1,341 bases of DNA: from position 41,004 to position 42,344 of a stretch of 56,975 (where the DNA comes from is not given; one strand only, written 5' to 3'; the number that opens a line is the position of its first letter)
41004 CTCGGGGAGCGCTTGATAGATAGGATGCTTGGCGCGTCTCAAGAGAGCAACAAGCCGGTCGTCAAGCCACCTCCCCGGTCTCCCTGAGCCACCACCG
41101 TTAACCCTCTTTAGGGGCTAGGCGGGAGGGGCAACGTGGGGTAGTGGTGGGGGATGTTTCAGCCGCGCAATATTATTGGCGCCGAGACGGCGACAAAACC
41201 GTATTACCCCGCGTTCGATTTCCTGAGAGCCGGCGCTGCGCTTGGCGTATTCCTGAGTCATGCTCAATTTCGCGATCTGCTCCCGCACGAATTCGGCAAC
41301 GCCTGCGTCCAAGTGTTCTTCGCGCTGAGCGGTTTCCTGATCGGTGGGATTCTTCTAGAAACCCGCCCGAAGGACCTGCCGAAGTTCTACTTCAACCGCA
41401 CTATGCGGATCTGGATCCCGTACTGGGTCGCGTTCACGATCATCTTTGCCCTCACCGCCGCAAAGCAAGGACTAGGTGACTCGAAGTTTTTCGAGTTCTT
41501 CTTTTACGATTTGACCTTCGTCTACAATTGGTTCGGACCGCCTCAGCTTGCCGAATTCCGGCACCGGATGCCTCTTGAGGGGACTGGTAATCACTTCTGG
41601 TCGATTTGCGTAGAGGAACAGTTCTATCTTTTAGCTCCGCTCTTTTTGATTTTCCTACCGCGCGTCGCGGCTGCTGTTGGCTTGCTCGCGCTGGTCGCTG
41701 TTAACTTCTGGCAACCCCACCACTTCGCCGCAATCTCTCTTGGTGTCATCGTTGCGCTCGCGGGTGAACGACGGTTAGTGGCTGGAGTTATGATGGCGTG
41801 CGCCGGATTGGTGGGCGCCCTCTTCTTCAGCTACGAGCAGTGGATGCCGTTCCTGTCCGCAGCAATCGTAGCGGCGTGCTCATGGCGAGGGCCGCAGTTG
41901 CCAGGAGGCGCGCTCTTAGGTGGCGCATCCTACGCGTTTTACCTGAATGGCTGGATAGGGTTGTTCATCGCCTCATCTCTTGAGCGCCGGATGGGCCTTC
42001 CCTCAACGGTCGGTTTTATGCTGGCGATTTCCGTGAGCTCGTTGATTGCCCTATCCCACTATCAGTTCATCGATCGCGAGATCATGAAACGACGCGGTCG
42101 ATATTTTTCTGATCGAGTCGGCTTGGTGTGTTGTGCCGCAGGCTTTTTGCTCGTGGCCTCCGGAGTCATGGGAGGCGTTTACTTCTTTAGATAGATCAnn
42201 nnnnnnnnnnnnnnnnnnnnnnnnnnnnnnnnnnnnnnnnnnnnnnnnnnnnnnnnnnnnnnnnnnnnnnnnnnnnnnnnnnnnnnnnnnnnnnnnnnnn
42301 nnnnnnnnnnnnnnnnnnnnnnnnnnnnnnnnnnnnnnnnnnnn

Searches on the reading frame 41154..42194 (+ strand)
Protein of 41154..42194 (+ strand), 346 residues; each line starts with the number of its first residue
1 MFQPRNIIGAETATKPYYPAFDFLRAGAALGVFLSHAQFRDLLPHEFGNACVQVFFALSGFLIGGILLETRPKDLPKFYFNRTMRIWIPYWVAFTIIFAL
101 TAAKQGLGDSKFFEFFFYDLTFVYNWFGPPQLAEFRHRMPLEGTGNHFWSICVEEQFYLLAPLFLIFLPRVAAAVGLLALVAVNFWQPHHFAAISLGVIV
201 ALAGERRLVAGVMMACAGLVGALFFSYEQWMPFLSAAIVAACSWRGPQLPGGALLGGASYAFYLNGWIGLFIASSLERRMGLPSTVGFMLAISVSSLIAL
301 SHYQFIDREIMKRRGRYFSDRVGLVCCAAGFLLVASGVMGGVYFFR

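Call 10: search_protein_families(library=pfam, proteins=[window:41154-42194:+], max_evalue=0.01)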
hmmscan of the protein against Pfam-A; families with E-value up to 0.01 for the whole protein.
window:41154-42194:+ (346 aa): 1 family
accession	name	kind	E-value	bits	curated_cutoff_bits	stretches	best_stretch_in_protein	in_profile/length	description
PF01757.29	Acyl_transf_3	-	3.6e-16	59.6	31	1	19-279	2-300/326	Acyltransferase domain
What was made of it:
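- Checked: The ORF at 41154-42194 matches Acyl_transf_3 at E=3.6e-16 (call 10).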

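Call 11: search_protein_families(library=ncbifam, proteins=[window:41154-42194:+], max_evalue=0.01)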
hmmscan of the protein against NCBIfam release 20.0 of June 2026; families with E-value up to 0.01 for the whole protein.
window:41154-42194:+ (346 aa): 0 families

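Call 76: find_related_loci(query=window:41154-42194:+, collection=viral_contigs, flank=5000)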
Query window:41154-42194:+ (346 aa) in viral_contigs; peptide patterns used: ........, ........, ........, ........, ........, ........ (x = any residue, [..] = any of these).
1 stretches matched a pattern; 1 encode a relative of the query (tblastn E <= 1e-3); 1 distinct loci.
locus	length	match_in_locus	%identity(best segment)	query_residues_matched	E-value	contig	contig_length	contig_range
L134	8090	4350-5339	50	12-342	5e-92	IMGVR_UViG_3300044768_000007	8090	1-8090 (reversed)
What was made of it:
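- Tried and rejected: The single-protein scan found only one unrelated contig, so this was a weak test (call 76).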
